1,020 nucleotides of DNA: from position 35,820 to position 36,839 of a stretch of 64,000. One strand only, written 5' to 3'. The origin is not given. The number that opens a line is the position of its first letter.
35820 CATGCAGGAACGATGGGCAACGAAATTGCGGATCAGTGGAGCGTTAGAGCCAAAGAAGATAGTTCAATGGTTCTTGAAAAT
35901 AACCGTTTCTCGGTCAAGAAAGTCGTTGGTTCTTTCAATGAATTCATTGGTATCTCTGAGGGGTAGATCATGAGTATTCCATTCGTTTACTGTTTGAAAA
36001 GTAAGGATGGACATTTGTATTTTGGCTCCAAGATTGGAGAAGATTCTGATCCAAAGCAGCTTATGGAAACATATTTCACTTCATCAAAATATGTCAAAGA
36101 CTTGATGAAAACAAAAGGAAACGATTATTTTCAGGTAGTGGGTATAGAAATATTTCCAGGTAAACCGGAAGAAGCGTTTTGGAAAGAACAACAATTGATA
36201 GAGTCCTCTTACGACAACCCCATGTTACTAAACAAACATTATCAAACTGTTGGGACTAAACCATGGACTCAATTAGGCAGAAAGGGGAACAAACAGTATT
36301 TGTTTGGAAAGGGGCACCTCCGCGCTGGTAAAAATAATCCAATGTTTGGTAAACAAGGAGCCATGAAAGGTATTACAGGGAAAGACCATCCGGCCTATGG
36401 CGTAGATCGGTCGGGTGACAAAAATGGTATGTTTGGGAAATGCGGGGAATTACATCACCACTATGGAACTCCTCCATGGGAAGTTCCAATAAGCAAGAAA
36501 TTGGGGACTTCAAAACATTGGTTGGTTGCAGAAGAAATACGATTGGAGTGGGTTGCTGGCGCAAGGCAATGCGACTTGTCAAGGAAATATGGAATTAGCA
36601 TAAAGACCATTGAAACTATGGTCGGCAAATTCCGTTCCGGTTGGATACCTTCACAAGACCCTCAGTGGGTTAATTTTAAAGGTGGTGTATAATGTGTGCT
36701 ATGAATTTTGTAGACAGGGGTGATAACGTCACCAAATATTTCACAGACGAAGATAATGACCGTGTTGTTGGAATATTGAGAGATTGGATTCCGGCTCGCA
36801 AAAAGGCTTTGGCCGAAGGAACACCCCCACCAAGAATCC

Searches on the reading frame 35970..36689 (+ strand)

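Call 60: search_protein_families(library=pfam, proteins=[window:35970-36689:+], max_evalue=0.01)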
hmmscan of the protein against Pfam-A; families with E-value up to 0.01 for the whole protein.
window:35970-36689:+ (240 aa): 1 family
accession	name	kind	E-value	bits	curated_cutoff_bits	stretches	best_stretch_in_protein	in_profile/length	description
PF07460.16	NUMOD3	-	0.0087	16.4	20.4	0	119-128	17-26/37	NUMOD3 motif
